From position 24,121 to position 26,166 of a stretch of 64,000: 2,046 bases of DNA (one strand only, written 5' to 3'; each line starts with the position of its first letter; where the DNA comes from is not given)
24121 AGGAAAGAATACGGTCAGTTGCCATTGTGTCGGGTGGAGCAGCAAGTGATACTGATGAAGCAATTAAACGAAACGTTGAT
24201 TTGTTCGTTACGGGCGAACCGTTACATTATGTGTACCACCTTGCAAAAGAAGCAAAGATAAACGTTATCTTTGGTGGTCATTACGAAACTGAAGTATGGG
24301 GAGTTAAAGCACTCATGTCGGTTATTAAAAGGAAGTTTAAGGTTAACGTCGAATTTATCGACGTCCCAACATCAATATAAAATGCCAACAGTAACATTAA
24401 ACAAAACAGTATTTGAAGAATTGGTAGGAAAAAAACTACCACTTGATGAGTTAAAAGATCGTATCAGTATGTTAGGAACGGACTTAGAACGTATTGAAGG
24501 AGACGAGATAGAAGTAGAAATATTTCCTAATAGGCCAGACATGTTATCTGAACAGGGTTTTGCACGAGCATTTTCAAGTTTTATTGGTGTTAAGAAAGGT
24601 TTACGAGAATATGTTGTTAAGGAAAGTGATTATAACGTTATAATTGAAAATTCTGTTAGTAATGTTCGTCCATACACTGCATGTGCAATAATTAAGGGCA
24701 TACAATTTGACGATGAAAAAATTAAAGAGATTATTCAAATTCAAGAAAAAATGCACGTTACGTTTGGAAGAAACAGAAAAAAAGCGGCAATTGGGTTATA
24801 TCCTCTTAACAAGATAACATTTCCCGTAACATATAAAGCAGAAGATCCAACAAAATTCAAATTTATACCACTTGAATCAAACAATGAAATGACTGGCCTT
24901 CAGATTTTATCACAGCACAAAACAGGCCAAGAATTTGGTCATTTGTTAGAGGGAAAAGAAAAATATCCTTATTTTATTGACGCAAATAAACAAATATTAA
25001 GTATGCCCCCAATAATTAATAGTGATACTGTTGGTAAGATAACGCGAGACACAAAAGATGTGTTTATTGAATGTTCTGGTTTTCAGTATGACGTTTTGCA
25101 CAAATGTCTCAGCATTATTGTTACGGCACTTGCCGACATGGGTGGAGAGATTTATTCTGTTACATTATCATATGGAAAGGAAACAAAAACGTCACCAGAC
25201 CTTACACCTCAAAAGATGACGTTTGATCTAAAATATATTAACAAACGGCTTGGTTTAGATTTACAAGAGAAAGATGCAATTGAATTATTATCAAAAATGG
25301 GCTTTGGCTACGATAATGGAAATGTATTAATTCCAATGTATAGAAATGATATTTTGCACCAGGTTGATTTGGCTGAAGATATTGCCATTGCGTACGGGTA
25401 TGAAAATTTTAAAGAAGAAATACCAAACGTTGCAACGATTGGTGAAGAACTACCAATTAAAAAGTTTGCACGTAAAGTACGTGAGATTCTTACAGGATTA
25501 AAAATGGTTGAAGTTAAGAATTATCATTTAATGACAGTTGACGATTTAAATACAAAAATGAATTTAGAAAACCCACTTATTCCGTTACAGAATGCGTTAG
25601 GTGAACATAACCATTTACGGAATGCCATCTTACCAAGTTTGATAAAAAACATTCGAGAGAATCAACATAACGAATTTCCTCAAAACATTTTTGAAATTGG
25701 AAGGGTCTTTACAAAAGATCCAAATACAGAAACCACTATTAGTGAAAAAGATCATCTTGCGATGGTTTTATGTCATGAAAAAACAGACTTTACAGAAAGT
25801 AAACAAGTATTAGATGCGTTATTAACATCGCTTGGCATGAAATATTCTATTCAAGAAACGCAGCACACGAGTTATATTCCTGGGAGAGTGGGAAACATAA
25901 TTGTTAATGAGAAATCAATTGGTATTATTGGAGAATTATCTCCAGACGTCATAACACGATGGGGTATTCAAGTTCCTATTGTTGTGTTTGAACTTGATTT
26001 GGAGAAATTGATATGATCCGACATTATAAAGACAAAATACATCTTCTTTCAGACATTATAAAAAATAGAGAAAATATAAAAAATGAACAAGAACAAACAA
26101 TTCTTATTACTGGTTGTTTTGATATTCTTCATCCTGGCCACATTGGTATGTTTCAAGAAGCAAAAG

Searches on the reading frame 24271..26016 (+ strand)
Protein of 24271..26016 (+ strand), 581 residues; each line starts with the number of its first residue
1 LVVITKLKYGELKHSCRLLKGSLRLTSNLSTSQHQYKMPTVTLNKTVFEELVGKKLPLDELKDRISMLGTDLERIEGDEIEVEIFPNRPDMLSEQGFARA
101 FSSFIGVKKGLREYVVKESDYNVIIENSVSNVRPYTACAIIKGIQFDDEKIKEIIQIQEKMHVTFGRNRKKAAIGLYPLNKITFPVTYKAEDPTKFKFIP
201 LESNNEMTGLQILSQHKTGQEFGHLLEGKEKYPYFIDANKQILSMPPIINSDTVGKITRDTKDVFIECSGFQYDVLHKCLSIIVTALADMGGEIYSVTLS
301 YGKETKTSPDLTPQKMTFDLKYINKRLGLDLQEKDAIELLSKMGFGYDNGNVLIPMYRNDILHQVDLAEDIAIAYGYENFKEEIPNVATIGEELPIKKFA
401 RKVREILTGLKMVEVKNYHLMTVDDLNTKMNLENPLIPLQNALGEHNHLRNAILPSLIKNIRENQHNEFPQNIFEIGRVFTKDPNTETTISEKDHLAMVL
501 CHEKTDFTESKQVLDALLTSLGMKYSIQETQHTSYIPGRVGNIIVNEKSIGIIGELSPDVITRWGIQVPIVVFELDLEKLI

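Call 37: search_protein_families(library=pfam, proteins=[window:24271-26016:+], max_evalue=0.001)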
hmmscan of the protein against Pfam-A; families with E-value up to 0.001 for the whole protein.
window:24271-26016:+ (581 aa): 5 families
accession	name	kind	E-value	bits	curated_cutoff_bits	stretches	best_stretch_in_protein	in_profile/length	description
PF17759.6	tRNA_synthFbeta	-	5.4e-44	150.6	22.4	1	383-577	4-214/214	Phenylalanyl tRNA synthetase beta chain CLM domain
PF03484.21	B5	-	2.5e-25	88.9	28.6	1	316-377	1-67/67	tRNA synthetase B5 domain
PF18262.7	PhetRS_B1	-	1.8e-05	25.3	26.8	0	38-105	1-81/83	Phe-tRNA synthetase beta subunit B1 domain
PF01409.25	tRNA-synt_2d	-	2.2e-05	24.5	19.8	1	391-538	14-173/246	tRNA synthetases class II core domain (F)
PF03483.22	B3_4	-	0.00035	20.6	29.3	1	212-273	88-129/174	B3/4 domain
